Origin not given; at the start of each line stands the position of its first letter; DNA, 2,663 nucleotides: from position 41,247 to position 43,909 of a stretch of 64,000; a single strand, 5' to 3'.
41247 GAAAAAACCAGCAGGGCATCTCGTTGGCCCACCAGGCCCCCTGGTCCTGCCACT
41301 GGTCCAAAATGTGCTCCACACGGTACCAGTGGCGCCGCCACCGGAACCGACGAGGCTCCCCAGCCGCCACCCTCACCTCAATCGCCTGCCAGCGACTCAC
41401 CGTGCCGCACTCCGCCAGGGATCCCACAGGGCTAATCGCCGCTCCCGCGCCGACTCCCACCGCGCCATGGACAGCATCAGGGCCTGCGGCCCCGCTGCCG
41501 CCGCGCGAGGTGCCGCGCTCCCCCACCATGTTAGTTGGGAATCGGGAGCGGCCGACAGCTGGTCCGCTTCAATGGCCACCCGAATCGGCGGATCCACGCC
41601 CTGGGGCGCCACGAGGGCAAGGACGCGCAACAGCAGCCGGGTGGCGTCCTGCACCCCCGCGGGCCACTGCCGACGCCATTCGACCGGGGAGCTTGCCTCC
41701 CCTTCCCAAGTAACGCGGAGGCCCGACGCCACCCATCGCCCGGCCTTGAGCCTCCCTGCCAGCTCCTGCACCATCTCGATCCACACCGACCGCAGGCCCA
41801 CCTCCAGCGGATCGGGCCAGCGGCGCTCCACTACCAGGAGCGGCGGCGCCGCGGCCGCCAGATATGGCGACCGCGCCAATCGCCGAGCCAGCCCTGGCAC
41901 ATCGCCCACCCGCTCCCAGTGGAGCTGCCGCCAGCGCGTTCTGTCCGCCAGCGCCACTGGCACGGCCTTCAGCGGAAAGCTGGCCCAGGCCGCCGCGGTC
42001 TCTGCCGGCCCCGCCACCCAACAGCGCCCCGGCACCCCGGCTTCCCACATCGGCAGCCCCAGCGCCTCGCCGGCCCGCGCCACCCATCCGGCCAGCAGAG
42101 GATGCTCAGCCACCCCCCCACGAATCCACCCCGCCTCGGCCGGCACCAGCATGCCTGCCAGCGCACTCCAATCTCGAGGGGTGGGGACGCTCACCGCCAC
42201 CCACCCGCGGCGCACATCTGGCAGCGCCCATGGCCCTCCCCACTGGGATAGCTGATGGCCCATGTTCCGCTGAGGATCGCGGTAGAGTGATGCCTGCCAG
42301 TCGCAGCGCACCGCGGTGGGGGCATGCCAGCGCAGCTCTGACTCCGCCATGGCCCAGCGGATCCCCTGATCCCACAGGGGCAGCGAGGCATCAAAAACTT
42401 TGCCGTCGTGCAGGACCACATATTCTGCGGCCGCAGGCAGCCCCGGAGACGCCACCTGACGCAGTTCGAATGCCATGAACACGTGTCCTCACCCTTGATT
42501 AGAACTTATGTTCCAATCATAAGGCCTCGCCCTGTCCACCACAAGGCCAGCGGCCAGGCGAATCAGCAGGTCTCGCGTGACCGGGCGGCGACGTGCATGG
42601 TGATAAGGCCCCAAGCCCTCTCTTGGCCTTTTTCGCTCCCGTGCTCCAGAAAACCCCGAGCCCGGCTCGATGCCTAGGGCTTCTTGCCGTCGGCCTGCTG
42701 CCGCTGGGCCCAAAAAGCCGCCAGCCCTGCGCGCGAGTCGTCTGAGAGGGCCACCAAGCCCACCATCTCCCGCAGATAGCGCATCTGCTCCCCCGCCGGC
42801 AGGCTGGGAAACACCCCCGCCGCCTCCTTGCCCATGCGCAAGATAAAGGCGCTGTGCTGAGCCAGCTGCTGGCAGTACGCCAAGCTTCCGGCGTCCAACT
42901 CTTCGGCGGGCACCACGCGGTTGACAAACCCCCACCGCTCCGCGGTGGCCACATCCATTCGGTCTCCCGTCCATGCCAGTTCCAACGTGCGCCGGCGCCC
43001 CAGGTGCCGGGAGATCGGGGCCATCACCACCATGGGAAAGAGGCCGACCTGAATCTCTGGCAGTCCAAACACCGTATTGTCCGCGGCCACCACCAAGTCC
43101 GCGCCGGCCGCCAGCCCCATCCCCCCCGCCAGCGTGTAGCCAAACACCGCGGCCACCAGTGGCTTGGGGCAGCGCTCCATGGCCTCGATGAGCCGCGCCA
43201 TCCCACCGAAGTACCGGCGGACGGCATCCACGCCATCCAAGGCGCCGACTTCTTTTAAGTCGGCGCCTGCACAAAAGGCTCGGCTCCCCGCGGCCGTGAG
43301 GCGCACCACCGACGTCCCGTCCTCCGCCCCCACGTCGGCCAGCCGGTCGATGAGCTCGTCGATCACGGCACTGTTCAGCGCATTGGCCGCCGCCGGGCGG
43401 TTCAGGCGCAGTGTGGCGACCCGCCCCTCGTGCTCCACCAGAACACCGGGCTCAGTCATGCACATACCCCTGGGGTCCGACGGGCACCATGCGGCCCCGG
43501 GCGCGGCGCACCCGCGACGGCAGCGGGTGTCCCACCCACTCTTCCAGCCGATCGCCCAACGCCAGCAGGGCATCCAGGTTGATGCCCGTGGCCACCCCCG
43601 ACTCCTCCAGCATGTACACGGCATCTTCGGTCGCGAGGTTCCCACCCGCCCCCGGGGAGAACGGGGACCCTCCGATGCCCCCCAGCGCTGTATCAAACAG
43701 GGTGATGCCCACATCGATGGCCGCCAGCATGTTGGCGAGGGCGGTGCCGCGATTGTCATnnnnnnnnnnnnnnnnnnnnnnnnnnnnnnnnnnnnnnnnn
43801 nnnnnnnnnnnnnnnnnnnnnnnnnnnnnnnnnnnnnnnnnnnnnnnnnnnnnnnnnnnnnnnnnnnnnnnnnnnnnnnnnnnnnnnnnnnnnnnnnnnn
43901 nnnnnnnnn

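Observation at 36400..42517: SOS mutagenesis genes split into two LexA-boxed units, with no imuA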

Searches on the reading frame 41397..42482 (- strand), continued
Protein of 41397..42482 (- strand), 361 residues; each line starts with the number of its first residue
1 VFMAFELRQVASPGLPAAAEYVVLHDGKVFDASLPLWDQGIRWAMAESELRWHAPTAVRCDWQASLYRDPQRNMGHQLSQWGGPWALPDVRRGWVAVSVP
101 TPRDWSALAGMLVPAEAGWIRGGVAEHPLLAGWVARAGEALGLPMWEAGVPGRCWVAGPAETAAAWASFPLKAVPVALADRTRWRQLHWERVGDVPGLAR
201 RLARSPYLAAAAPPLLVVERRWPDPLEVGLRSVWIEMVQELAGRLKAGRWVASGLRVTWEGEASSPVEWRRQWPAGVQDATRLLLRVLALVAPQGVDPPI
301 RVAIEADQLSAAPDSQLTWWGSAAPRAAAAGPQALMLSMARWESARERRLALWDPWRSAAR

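Call 45: fold_search(model_id=the predicted structure, library=pdb)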
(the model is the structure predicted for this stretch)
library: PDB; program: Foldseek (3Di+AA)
matches with E <= 10: 1146; with E <= 0.001: 183
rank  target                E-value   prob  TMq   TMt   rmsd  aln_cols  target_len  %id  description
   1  6l97_B                5.7e-14  1.00  0.42  0.44  13.3       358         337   13  Complex of DNA polymerase IV and L-DNA duplex (released 2020-07-08)
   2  6juo_A                2.9e-13  1.00  0.41  0.42  14.6       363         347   15  MsDpo4-DNA complex 4 (released 2020-02-19)
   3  2asd_A                3.5e-13  1.00  0.42  0.44  14.4       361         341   12  oxoG-modified Insertion Ternary Complex (released 2006-01-10)
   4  6jul_A                3.9e-13  1.00  0.42  0.43  14.7       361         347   14  MsDpo4-DNA complex 1 (released 2020-02-19)
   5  4f4w_A                4.7e-13  1.00  0.39  0.40  14.6       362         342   13  Y-family DNA polymerase chimera Dbh-Dpo4-Dpo4 #1 (released 2013-01-02)
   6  9a5e_A                5.6e-13  1.00  0.41  0.37  15.0       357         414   12  Integrative model of DPO41-RPOZ by crosslinking MS and deep learning (released 2024-09-18)
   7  3fds_A                7.5e-13  1.00  0.39  0.39  12.4       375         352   12  Structural insight into recruitment of translesion DNA polymerase Dpo4 to sliding clamp PCNA (released 2009-01-20)
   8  6l97_A                1.0e-12  1.00  0.44  0.47  12.2       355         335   12  Complex of DNA polymerase IV and L-DNA duplex (released 2020-07-08)
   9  6jun_A                1.0e-12  1.00  0.41  0.42  14.7       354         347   14  MsDpo4-DNA complex 3 (released 2020-02-19)
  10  2rdi                  1.8e-12  1.00  0.42  0.44  15.1       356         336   13  Snapshots of a Y-family DNA polymerase in replication: Dpo4 in apo and binary/ternary complex forms (released 2008-06-24)
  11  2v9w_A                1.9e-12  1.00  0.41  0.43  14.6       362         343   13  Complex structure of Sulfolobus solfataricus DPO4 and DNA duplex containing a hydrophobic thymine isostere 2,4-difluor (released 2007-10-30)
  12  3v6k_J                2.2e-12  1.00  0.43  0.46  14.7       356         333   12  Replication of N2,3-Ethenoguanine by DNA Polymerases (released 2012-04-25)
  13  7yll                  2.4e-12  1.00  0.44  0.47  15.3       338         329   10  Crystal structure of TTEDbh (released 2023-12-06)
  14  3gqc_A                2.5e-12  1.00  0.42  0.35  15.0       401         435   12  Structure of human Rev1-DNA-dNTP ternary complex (released 2009-05-19)
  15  4f4z_A                4.9e-12  1.00  0.41  0.43  14.4       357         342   12  Y-family DNA polymerase chimera Dpo4-Dpo4-Dbh (released 2013-01-02)
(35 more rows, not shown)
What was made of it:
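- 41397..42476 (-): iPolY: a 359-aa catalytically dead Y-family polymerase homologue (361 aa if it starts at GTG 42482). It has a beta-clamp motif QLTWWG (aa 314-319), a disordered linker (aa 317-340) and a conserved tail S342-R355 (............). Foldseek top hits are all Y-family polymerases, E down to 6e-14 (call 45).
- On Y-family DNA polymerase superfamily (fold level): Foldseek top 50 hits are all Y-family polymerases, E 6e-14 to 5e-11, over about 358 columns (call 45).
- All top Foldseek hits are Y-family polymerases (call 45). It has a Y-family fold (call 45).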

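Call 46: search_solved_structures(query=A2, max_evalue=10, show_alignments=3)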
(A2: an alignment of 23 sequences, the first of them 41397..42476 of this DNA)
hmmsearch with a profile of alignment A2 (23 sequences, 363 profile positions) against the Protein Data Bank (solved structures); distinct sequences matched with E-value up to 10: 54.
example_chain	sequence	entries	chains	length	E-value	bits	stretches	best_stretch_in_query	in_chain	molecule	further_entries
3gqc_A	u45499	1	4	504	1.2e-05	27.8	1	32-139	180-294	DNA repair protein REV1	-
1im4_A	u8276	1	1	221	2.9e-05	26.5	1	29-139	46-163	DBH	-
4f4w_A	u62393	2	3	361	8e-05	25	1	29-139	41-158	DNA polymerase IV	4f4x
4f50_A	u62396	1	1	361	8.1e-05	25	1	29-139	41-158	DNA polymerase IV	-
3bq0_A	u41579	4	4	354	8.3e-05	25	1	29-139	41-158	DNA polymerase IV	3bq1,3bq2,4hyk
1k1q_A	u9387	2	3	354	8.3e-05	25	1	29-139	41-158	DBH protein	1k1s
4nlg_A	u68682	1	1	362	8.6e-05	25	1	29-139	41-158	DNA polymerase IV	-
4f4y_A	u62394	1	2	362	8.6e-05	24.9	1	29-139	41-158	DNA polymerase IV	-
4r8u_B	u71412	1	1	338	0.00042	22.7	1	34-277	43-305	DNA polymerase IV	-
4r8u_A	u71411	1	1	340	0.00043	22.7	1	34-277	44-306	DNA polymerase IV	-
4ir1_F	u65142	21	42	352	0.00047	22.5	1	34-277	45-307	DNA polymerase IV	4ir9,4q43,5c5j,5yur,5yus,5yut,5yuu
6juq_A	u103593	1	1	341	0.00053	22.4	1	35-277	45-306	DNA polymerase IV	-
6jup_F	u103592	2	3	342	0.00053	22.3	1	35-277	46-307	DNA polymerase IV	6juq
4irc_F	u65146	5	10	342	0.00058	22.2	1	34-277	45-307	DNA polymerase IV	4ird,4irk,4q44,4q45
6jun_F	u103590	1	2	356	0.0019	20.5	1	34-113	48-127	DNA polymerase IV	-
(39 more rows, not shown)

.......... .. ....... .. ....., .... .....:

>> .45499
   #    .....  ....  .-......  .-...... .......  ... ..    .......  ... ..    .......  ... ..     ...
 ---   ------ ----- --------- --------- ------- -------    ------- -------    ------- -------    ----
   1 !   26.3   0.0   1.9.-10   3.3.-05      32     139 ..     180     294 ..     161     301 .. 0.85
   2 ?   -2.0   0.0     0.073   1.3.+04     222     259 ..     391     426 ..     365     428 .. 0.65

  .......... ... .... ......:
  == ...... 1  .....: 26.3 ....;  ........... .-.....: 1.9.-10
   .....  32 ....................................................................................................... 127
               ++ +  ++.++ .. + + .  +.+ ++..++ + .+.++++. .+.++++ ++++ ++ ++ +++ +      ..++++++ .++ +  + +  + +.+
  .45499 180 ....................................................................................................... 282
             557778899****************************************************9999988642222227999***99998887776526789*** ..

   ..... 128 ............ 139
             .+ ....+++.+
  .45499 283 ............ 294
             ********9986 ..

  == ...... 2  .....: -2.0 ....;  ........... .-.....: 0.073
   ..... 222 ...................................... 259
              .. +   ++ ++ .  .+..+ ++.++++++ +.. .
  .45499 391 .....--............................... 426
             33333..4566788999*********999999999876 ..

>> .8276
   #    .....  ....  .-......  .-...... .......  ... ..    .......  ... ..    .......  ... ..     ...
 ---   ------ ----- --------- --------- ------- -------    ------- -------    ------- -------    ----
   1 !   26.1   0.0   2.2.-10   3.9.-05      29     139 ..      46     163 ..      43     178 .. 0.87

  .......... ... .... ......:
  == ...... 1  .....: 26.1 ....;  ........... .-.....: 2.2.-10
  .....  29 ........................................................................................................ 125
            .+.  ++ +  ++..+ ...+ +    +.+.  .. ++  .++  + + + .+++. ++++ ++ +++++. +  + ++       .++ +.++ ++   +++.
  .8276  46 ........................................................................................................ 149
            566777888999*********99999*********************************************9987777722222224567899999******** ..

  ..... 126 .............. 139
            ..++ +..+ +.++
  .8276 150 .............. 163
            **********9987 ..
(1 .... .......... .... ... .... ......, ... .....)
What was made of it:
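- On Y-family DNA polymerase superfamily (fold level): The profile hits Dbh, Dpo4, Rev1 and Pol IV in the PDB (call 46).
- HMMER places the pair on R90/G91 (call 46).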

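Call 53: search_protein_families(library=pfam, proteins=[L004:11095-11343:+, L007:11079-11312:+], max_evalue=0.1)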
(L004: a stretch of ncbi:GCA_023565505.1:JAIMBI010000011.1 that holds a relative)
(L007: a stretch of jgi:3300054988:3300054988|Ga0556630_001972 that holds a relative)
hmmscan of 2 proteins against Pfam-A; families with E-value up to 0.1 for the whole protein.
L004:11095-11343:+ (82 aa): 2 families
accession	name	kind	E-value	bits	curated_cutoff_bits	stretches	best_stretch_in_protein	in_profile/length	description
PF20114.4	DUF6504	-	2.3e-09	37.9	24.2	1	12-82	19-103/103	Domain of unknown function (DUF6504)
PF18124.7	Kindlin_2_N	-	0.012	16.3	23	1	35-71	46-81/89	Kindlin-2 N-terminal domain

L007:11079-11312:+ (77 aa): 1 family
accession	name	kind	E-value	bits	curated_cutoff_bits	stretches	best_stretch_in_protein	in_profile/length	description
PF20114.4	DUF6504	-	8.5e-09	36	24.2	1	10-77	22-103/103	Domain of unknown function (DUF6504)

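Call 62: list_cluster_members(proteins=[P0011, P0013, P0016, P0021, P0022, P0024, P0030, P0031, P0033, P0041])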
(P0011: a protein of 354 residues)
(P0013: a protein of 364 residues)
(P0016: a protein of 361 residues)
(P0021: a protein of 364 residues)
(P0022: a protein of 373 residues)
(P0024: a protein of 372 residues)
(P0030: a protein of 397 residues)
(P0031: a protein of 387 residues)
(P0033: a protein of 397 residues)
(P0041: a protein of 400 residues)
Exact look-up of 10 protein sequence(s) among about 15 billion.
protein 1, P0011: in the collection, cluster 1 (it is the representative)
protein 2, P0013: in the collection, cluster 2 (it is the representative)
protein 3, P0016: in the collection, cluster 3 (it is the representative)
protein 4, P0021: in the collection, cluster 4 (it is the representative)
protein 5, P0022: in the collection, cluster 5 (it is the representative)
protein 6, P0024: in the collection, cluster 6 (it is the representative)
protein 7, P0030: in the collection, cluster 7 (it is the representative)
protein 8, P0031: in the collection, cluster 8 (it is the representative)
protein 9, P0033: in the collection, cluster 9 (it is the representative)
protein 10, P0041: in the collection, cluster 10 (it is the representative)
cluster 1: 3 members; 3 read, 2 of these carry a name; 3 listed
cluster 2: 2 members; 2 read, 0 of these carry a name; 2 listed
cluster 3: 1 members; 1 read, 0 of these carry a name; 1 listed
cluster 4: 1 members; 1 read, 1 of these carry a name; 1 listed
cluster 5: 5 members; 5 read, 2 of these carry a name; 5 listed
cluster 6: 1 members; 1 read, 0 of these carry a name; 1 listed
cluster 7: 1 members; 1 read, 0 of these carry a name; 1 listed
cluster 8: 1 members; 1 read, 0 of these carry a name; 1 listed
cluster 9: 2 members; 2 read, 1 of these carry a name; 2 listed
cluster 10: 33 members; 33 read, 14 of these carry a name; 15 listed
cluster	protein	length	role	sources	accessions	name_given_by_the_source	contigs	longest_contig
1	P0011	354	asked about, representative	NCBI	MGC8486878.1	MAG: hypothetical protein ACP5QO_01470 [Clostridia bacterium]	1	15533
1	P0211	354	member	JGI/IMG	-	hypothetical protein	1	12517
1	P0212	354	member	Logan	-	-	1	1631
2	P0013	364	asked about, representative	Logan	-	-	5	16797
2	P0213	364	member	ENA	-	-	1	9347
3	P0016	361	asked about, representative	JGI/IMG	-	-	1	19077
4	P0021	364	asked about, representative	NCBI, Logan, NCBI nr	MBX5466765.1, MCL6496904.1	MAG: hypothetical protein K6U14_04620 [Firmicutes bacterium] | hypothetical protein [Alicyclobacillaceae bacterium]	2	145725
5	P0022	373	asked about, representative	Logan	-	-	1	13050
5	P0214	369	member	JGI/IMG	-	hypothetical protein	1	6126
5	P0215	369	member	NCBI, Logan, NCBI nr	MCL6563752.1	MAG: hypothetical protein K6U87_12160 [Firmicutes bacterium] | hypothetical protein [Bacillota bacterium]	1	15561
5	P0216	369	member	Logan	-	-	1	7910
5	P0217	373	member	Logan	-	-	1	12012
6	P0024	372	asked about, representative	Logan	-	-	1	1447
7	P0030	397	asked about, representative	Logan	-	-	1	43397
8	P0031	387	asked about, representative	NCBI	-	-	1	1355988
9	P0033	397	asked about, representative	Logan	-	-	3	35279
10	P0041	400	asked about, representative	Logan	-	-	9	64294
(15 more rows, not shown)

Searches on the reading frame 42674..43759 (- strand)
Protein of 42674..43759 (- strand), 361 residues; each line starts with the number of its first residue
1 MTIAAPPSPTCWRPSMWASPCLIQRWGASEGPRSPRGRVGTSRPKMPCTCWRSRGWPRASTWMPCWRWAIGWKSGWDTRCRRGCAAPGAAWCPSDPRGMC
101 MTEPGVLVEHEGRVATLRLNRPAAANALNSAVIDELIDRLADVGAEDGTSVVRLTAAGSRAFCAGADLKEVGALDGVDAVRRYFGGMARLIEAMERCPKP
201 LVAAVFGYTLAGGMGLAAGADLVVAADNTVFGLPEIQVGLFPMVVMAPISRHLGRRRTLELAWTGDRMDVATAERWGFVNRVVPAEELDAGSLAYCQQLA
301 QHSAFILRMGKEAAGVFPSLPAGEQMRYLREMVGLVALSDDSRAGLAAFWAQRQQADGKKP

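Call 5: search_protein_families(library=pfam, proteins=[window:42674-43759:-])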
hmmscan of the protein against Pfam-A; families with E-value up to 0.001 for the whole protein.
window:42674-43759:- (361 aa): 2 families
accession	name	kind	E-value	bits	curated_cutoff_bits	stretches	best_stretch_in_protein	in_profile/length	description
PF00378.25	ECH_1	-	6.7e-47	160.4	27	1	111-354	3-245/251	Enoyl-CoA hydratase/isomerase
PF16113.10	ECH_2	-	2e-35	123.3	27.2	1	115-290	2-179/335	Enoyl-CoA hydratase/isomerase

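Call 6: search_protein_families(library=ncbifam, proteins=[window:42674-43759:-])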
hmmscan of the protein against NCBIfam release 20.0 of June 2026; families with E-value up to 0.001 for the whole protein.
window:42674-43759:- (361 aa): 71 families (the best 25 are shown)
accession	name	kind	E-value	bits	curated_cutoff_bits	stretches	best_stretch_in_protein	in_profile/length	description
NF006008.0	PRK08139.1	equivalog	1.3e-52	179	313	1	102-354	9-260/266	enoyl-CoA hydratase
NF004517.0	PRK05862.1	equivalog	8.7e-48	163.1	396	1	102-355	2-252/257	enoyl-CoA hydratase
NF051848.1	EnCoAHydtEchA19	equivalog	2.9e-43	148.3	400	1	106-354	2-252/258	enoyl-CoA hydratase EchA19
NF006007.0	PRK08138.1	subfamily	1.6e-42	145.6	355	1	109-355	13-256/261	enoyl-CoA hydratase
NF042430.2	EnCoAhydt_DpgD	equivalog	1.8e-42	145.6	400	1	109-354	2-252/258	enoyl-CoA-hydratase DpgD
NF004795.0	PRK06143.1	subfamily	1.2e-41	143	283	1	110-312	15-216/260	enoyl-CoA hydratase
NF004634.0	PRK05980.1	equivalog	6.5e-41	140.4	375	1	106-356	5-259/263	crotonase/enoyl-CoA hydratase family protein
NF004840.0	PRK06190.1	equivalog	8.2e-41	140.3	253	1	102-311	2-210/260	enoyl-CoA hydratase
NF006100.0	PRK08252.1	subfamily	1.4e-39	136.3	282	1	104-354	3-248/254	crotonase/enoyl-CoA hydratase family protein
NF005925.0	PRK07938.1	equivalog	4e-39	134.5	260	1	110-349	8-243/252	enoyl-CoA hydratase family protein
NF005073.0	PRK06495.1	subfamily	1.2e-38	132.8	296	1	109-354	9-251/257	enoyl-CoA hydratase/isomerase family protein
NF007239.0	PRK09674.1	equivalog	2.2e-38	132.2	371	1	105-355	5-252/257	2,3-dehydroadipyl-CoA hydratase PaaF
NF005802.0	PRK07657.1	equivalog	3.6e-38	131.6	363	1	111-354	11-254/260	enoyl-CoA hydratase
NF004475.0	PRK05809.1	subfamily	1.4e-36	126.4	394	1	105-356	5-256/260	short-chain-enoyl-CoA hydratase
NF005803.0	PRK07658.1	equivalog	7.6e-36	123.8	313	1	108-354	6-251/257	enoyl-CoA hydratase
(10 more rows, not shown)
